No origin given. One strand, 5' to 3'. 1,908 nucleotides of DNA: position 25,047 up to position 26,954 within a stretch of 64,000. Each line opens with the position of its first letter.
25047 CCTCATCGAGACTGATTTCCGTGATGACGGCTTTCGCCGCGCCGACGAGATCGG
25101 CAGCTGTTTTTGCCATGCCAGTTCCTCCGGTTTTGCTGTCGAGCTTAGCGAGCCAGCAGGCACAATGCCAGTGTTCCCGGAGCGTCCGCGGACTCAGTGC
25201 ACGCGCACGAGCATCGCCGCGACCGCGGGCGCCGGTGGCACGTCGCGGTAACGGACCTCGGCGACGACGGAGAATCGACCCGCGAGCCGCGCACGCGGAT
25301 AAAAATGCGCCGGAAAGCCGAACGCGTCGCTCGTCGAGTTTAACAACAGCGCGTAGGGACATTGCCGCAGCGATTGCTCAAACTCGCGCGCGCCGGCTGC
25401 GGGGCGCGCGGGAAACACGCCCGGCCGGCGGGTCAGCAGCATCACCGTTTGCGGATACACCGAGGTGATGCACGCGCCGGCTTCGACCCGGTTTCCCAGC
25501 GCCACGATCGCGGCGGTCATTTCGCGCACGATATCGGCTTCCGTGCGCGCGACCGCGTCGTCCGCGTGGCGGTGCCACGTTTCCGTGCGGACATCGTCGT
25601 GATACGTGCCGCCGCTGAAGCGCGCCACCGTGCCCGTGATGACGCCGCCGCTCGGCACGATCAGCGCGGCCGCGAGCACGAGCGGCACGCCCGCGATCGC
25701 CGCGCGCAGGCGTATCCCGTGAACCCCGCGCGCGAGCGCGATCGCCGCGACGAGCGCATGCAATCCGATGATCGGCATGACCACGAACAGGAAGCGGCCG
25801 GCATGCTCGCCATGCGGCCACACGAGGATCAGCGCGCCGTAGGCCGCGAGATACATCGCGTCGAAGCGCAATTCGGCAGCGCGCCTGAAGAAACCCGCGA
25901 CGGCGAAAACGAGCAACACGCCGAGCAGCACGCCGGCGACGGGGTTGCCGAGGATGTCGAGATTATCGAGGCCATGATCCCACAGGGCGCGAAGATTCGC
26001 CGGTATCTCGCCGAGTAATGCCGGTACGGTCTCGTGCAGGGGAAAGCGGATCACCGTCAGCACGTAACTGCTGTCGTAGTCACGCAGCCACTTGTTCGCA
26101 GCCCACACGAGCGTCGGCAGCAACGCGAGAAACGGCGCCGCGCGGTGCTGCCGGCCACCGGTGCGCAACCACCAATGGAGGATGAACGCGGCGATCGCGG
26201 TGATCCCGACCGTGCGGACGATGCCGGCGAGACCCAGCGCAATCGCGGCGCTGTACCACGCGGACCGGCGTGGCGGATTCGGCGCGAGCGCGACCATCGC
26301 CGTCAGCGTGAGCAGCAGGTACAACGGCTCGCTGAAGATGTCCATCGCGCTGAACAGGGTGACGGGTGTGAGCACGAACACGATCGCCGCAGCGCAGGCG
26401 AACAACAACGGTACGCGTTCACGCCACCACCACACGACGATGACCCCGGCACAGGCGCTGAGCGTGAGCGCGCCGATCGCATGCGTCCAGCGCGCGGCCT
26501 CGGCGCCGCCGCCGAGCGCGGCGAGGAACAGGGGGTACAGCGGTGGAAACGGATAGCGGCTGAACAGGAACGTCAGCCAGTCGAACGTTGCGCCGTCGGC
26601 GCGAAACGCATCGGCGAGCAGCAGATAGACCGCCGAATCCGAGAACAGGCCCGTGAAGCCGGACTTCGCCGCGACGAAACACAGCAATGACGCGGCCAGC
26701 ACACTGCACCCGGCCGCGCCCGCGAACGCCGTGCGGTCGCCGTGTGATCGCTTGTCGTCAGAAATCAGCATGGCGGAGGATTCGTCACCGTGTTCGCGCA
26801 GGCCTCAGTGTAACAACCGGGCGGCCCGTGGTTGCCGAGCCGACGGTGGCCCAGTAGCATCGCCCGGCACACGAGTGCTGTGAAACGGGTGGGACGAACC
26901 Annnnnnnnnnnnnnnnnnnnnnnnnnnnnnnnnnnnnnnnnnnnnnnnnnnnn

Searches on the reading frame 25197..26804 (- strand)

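Call 30: search_protein_families(library=pfam, proteins=[window:25197-26804:-], max_evalue=0.0001)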
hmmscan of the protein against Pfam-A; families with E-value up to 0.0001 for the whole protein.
window:25197-26804:- (536 aa): 0 families

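Call 61: search_protein_families(library=pfam, proteins=[window:25197-26804:-], max_evalue=0.001)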
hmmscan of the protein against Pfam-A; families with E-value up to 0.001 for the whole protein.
window:25197-26804:- (536 aa): 1 family
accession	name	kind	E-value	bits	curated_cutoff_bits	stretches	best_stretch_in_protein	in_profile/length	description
PF04188.19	Mannosyl_trans2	-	0.00093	19.1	22.4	1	137-205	145-207/443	Mannosyltransferase (PIG-V)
